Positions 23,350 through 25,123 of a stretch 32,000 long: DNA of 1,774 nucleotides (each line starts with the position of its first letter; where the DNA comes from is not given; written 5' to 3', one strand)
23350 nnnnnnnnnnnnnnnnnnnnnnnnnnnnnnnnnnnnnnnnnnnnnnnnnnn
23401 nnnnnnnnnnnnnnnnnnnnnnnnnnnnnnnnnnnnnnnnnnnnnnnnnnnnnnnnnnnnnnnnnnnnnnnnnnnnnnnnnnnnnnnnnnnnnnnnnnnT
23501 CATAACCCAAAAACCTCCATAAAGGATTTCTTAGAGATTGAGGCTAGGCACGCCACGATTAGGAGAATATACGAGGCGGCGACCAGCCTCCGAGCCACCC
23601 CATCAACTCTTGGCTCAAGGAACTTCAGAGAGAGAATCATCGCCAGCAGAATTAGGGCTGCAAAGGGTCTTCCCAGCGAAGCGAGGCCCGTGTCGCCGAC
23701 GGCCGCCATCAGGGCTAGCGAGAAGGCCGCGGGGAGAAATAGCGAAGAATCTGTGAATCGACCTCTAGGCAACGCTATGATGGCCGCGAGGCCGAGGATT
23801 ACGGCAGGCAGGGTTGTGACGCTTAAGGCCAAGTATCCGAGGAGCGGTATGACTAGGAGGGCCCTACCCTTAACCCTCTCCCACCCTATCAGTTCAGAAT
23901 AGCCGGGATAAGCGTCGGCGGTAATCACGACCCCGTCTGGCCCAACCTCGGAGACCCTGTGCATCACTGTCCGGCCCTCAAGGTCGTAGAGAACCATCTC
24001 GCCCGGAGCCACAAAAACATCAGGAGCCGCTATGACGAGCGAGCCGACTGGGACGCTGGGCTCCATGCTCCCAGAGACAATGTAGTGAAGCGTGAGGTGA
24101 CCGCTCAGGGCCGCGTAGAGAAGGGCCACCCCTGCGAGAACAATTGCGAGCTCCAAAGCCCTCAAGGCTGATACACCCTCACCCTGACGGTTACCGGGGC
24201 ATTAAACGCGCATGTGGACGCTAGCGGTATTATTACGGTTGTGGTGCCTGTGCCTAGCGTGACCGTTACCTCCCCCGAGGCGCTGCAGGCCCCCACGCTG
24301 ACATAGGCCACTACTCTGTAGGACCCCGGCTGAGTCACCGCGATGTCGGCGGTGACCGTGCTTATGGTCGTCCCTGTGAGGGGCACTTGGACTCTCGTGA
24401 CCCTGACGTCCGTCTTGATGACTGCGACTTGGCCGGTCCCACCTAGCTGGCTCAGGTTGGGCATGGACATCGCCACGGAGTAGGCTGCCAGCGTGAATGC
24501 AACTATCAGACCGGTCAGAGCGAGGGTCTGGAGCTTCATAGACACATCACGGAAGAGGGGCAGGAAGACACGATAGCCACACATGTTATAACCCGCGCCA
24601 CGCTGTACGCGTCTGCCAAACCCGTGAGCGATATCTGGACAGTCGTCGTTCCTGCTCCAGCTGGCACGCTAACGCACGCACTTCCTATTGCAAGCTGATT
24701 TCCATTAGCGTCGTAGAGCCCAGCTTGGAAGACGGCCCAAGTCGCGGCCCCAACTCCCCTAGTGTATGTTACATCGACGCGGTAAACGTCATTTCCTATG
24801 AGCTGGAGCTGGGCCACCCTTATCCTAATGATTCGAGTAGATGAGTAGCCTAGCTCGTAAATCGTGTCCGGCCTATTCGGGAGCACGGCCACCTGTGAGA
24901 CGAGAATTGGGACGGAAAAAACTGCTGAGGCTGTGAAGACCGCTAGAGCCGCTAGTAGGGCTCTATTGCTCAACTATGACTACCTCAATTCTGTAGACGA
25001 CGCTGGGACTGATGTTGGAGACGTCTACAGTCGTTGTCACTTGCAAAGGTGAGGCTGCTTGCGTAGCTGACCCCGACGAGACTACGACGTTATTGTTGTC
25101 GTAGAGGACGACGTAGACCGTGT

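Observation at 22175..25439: Five-gene translationally coupled operon: three small secreted beta-rich paralogs, a dedicated signal peptidase I and a repeat-rich anchored surface protein (TasA/SipW-like or archaeal bundling-pilus-like fibre system)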

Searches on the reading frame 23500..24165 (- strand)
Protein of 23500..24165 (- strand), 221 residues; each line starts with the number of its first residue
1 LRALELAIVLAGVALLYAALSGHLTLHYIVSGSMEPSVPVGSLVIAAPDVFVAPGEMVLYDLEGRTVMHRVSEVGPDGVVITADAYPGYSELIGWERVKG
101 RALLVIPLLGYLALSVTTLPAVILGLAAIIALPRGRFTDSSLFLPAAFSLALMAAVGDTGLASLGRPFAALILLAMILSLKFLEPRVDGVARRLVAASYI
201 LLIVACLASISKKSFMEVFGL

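Call 3: search_protein_families(library=pfam, max_evalue=1, proteins=[window:23503-24165:-])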
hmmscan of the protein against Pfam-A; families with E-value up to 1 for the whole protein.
seq(221 aa): 2 families
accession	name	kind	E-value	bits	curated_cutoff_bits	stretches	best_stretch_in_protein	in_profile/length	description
PF00717.28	Peptidase_S24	-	0.0018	18.4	23.3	1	25-75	36-85/116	Peptidase S24-like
PF03901.23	Glyco_transf_22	-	0.13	11.9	23.8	1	110-206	123-219/414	Alg9-like mannosyltransferase family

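Call 4: search_protein_families(library=ncbifam, max_evalue=1, proteins=[window:23503-24165:-])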
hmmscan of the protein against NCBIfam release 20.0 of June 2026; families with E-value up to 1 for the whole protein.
seq(221 aa): 2 families
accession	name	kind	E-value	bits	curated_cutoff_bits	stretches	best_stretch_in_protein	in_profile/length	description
TIGR02228.1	sigpep_I_arch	equivalog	1.1e-08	35.1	51.85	1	13-76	20-87/158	signal peptidase I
NF046067.1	SigPepSipWBacil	equivalog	0.0031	17.1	190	1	25-77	39-95/189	signal peptidase I SipW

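Call 12: find_encoding_contigs(protein=window:23500-24165:-, flank=10000, max_places=6)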
Protein window:23500-24165:- (221 aa): 3 contigs read that carry it; 2 places shown.
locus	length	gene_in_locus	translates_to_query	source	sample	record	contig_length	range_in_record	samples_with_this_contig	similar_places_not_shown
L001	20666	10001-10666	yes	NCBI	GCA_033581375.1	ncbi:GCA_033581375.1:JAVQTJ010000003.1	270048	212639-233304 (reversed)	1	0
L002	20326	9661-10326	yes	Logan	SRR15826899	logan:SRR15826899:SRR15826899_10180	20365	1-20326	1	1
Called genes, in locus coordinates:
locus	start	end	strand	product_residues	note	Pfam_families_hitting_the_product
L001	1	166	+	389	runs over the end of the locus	PF00368:HMG-CoA_red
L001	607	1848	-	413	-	PF02812:ELFV_dehydrog_N, PF00208:ELFV_dehydrog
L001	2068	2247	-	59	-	-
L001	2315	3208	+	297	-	-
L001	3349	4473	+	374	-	PF02746:MR_MLE_N, PF13378:MR_MLE_C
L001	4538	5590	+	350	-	PF01380:SIS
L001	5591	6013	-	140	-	PF00392:GntR (faint), PF01325:Fe_dep_repress (faint), PF01047:MarR (weak), PF02742:Fe_dep_repr_C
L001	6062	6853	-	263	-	PF03949:Malic_M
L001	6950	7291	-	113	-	PF00390:malic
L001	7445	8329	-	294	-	PF01557:FAA_hydrolase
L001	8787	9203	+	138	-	-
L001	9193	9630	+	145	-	-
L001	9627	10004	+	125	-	-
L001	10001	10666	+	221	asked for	-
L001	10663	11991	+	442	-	-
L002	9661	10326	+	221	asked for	-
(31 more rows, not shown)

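Call 25: find_homologous_proteins(query=window:23503-24165:-, max_evalue=0.01)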
Query seq(221 aa) (221 aa): 34 proteins with E <= 0.01 among 8000 candidates.
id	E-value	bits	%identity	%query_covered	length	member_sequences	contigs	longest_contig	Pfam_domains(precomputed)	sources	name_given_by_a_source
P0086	4.5e-128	443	100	100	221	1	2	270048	-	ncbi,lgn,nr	ncbi:MAG: hypothetical protein RMJ28_07245 [Nitrososphaerota archaeon]|nr:hypothetical protein [Cand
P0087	1.9e-73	265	60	100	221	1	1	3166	-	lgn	-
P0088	8.8e-11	60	34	100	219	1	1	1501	-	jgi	jgi:signal peptidase I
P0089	1.2e-8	53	36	47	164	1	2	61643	-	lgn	-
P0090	1.1e-7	50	39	48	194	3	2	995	PF10502.15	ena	-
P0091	3.4e-7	48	34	49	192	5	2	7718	PF00717.29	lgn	-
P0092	3.8e-6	45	33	45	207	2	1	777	PF00717.29,PF10502.15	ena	-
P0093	4.1e-6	45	33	45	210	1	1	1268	PF00717.29,PF10502.15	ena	-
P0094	4.1e-6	45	38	47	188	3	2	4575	PF00717.29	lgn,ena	-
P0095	5.8e-6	44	35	53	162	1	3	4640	-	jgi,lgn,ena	-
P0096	3.9e-5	42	35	42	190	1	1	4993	-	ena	-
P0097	4.4e-5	41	32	52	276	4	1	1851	PF10502.15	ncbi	-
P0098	5.4e-5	41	37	47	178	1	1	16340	-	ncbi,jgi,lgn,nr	ncbi:MAG: signal peptidase I [Oscillospiraceae bacterium]|jgi:signal peptidase|nr:signal peptidase I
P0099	6.1e-5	41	34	46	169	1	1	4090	-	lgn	-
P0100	9.1e-5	40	33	48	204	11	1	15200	-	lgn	-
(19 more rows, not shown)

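Call 26: search_solved_structures(query=window:23503-24165:-, max_evalue=10, show_alignments=3)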
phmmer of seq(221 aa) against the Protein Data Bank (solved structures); distinct sequences matched with E-value up to 10: 8.
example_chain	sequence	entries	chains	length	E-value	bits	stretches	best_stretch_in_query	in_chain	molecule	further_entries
7suk_SC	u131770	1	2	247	0.046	16.7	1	46-96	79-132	rRNA 2'-O-methyltransferase fibrillarin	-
6zdt_A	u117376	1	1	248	0.046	16.7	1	46-96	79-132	rRNA 2'-O-methyltransferase fibrillarin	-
5wlc_SC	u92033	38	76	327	0.077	16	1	46-96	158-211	Nop1 | rRNA 2'-O-methyltransferase fibrillarin | Nop1.1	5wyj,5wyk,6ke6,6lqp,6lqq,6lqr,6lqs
2yz2_A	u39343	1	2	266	0.75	12.8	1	28-73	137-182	Putative ABC transporter ATP-binding protein TM_0222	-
4zir_A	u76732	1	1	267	0.76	12.8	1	28-73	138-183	Energy-coupling factor transporter ATP-binding protein EcfA2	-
4hlu_A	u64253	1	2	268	0.76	12.8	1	28-73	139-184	Putative ABC transporter ATP-binding protein TM_0222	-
2ipx_A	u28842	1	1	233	1.4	11.9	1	47-84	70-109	rRNA 2'-O-methyltransferase fibrillarin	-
7se6_A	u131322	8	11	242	1.5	11.8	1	47-84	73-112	rRNA 2'-O-methyltransferase fibrillarin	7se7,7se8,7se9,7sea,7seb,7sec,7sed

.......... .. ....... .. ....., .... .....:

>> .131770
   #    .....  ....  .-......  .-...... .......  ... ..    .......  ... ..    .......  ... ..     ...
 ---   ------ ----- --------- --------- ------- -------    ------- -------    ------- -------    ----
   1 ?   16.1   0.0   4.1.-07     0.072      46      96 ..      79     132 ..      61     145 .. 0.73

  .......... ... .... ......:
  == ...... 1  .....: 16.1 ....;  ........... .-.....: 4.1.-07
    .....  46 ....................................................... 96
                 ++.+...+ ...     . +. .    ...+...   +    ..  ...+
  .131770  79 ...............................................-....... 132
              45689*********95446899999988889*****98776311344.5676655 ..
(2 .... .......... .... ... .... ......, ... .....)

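Call 29: search_solved_structures(query=A2, max_evalue=1, show_alignments=2)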
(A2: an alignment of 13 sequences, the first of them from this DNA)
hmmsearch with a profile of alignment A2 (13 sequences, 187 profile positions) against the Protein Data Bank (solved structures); distinct sequences matched with E-value up to 1: 10.
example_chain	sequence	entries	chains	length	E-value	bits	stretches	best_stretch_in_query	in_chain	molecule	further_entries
7p2q_A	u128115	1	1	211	5.1e-18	68.6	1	9-131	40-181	Signal peptidase complex catalytic subunit SEC11C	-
7p2p_A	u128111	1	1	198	9.5e-18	67.8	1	22-133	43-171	Signal peptidase complex catalytic subunit SEC11A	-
9rjb_A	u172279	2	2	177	9.6e-17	64.5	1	22-132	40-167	Signal peptidase complex catalytic subunit SEC11A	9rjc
4wvh_A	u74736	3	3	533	0.016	18.1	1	25-88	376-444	Maltose-binding periplasmic protein,Signal peptidase IB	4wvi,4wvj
4wvg_A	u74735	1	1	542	0.2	14.6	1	26-88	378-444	Maltose-binding periplasmic protein,Signal peptidase IB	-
6a2t_A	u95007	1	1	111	0.36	13.7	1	26-70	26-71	LexA repressor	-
4n31_A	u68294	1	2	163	0.43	13.4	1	25-78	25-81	SipA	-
6a2r_A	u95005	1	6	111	0.51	13.2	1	26-70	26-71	LexA repressor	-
6a2q_A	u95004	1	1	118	0.6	13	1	26-70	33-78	LexA repressor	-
4nv4_A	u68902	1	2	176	0.89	12.4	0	30-82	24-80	Signal peptidase I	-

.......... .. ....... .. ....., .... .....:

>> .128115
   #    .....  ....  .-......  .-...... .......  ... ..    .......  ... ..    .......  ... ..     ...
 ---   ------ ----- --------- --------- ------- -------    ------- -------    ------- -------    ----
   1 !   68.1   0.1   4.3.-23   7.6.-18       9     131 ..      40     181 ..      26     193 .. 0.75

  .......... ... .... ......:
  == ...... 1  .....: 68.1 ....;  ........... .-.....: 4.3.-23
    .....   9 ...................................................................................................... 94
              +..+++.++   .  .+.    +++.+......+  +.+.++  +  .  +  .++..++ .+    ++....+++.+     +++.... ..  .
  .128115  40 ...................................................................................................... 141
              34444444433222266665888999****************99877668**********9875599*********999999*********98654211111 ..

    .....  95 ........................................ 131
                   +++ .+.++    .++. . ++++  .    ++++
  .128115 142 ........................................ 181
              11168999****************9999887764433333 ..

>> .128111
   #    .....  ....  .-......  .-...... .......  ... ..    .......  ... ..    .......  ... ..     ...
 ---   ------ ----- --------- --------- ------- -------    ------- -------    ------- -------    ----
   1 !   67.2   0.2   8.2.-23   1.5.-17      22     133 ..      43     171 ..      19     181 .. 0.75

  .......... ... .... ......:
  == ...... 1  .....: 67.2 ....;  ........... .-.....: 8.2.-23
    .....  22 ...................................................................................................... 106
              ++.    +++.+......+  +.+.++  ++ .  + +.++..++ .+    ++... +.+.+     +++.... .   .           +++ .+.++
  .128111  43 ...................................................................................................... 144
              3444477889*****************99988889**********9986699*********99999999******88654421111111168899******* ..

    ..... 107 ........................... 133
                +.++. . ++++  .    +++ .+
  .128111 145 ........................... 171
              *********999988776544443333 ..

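Call 97: search_solved_structures(query=A10, max_evalue=0.1, show_alignments=1)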
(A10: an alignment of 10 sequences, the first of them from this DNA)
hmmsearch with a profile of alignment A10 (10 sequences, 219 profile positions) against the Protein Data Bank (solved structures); distinct sequences matched with E-value up to 0.1: 4.
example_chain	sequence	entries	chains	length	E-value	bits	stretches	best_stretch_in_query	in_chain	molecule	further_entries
7p2q_A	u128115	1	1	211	7.3e-11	45.3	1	15-129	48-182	Signal peptidase complex catalytic subunit SEC11C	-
7p2p_A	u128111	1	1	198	8.8e-11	45.1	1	16-126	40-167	Signal peptidase complex catalytic subunit SEC11A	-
9rjb_A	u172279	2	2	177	1.1e-09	41.5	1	16-122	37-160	Signal peptidase complex catalytic subunit SEC11A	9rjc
9i5k_A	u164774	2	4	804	0.04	16.8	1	102-208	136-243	Dolichyl-phosphate-mannose--protein mannosyltransferase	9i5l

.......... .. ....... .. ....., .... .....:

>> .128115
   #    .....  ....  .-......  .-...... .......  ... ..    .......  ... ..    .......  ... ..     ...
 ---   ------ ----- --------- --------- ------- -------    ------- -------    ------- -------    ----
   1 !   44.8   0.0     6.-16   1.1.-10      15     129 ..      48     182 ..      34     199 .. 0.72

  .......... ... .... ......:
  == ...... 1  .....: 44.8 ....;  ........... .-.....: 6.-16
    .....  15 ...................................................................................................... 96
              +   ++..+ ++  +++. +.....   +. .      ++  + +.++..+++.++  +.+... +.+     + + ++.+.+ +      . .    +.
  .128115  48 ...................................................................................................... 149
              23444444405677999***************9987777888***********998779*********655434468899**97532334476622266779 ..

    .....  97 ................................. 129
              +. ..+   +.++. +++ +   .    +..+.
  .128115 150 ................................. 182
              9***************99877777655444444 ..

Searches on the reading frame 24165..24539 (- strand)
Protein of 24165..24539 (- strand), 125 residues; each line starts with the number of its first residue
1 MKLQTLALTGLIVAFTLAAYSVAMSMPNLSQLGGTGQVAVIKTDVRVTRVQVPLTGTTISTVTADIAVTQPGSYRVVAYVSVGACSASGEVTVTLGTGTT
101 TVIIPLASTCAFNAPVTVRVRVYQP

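Call 3: search_protein_families(library=pfam, max_evalue=1, proteins=[window:24165-24539:-])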
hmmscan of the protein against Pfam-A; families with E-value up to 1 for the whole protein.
seq(125 aa): 0 families

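Call 4: search_protein_families(library=ncbifam, max_evalue=1, proteins=[window:24165-24539:-])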
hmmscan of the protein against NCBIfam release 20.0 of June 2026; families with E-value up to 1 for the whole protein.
seq(125 aa): 0 families

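Call 6: search_solved_structures(query=window:24165-24539:-, max_evalue=10, show_alignments=2)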
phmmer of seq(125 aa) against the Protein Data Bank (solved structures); distinct sequences matched with E-value up to 10: 0.

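Call 102: search_solved_structures(query=A6, max_evalue=10)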
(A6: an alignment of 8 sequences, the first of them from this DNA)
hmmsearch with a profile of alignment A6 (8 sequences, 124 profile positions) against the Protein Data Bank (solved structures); distinct sequences matched with E-value up to 10: 38.
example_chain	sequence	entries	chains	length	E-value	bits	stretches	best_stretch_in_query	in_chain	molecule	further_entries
4fvj_A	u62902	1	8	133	0.38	13.8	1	36-99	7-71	Stomatin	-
8tvj_E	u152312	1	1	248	0.66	13.1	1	38-112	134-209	Outer surface protein A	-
8tvd_E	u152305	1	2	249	0.66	13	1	38-112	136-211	Outer surface protein A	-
7jwg_C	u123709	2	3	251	0.67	13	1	38-112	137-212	Outer surface protein A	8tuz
7t25_E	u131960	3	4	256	0.68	13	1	38-112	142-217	Outer surface protein A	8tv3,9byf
1fj1_E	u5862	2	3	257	0.82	12.7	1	38-112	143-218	OUTER SURFACE PROTEIN A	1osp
2ber_A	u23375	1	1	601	1.2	12.2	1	61-95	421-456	BACTERIAL SIALIDASE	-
2bzd_A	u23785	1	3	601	1.2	12.2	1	61-95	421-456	BACTERIAL SIALIDASE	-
1w8n_A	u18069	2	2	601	1.2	12.2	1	61-95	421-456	BACTERIAL SIALIDASE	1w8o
1wcq_A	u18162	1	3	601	1.2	12.2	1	61-95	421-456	SIALIDASE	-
1eut_A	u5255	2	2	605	1.2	12.2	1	61-95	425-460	SIALIDASE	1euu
2af5_A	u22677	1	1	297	1.3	12.1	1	38-112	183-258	Engineered Outer Surface Protein A (OspA) with the inserted two beta-hairpins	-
6sdb_A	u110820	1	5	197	1.4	12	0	69-89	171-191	Titin,Decorin,Titin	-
2fkg_A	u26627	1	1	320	1.5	11.9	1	38-112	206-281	Outer Surface Protein A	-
2fkj_A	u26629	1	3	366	2.4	11.2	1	39-112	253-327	Outer Surface Protein A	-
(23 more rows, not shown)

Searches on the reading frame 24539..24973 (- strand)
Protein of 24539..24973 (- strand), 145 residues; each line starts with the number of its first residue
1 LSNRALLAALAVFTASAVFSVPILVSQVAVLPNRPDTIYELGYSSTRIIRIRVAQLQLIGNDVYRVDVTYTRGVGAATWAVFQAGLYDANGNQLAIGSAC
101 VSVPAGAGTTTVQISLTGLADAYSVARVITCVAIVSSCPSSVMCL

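Call 3: search_protein_families(library=pfam, max_evalue=1, proteins=[window:24539-24973:-])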
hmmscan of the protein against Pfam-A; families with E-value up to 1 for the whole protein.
seq(145 aa): 0 families

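Call 4: search_protein_families(library=ncbifam, max_evalue=1, proteins=[window:24539-24973:-])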
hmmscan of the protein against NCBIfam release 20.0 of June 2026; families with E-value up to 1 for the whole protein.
seq(145 aa): 1 family
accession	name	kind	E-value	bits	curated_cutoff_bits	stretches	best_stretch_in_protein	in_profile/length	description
NF049848.1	tail_join_FII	equivalog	0.031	14.2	25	1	24-80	27-92/93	head-tail joining protein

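Call 7: search_solved_structures(query=window:24539-24973:-, max_evalue=10, show_alignments=2)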
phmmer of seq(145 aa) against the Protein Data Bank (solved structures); distinct sequences matched with E-value up to 10: 2.
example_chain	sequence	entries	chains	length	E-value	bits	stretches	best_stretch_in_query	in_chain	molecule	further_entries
9jzr_b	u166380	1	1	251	0.34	14.1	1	73-124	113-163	Lhcb-b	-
3vm7_A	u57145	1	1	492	1.9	11.7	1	97-137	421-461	Alpha-amylase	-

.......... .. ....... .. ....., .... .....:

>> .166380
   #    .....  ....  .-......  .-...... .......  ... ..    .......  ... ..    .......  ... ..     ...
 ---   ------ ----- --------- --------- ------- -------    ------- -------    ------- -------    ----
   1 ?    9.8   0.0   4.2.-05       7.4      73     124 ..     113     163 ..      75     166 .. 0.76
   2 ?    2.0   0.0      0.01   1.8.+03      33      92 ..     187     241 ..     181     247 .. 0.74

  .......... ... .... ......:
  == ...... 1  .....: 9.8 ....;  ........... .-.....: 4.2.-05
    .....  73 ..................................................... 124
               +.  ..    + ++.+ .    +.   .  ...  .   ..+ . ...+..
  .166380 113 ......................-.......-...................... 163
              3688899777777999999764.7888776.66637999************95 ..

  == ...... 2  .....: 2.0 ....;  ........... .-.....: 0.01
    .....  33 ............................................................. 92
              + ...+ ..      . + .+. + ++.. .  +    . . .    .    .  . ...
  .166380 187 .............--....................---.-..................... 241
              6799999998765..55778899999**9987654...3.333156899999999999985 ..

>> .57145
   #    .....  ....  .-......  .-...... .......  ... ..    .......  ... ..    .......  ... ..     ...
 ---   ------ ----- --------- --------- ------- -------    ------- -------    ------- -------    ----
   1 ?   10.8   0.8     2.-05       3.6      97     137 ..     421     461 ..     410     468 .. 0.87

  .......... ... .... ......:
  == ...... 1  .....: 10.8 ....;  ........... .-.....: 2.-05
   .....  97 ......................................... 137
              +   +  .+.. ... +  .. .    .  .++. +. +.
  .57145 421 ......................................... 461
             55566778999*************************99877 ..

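Call 101: search_solved_structures(query=A5, max_evalue=10)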
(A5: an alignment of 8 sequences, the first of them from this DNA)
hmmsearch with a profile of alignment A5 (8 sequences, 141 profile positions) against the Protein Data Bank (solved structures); distinct sequences matched with E-value up to 10: 2.
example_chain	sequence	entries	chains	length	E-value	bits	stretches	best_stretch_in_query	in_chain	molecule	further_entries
4ovd_A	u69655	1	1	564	0.41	14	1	75-119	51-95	Peptidoglycan glycosyltransferase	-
3cjy_A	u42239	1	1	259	1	12.7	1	74-100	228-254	Putative thioesterase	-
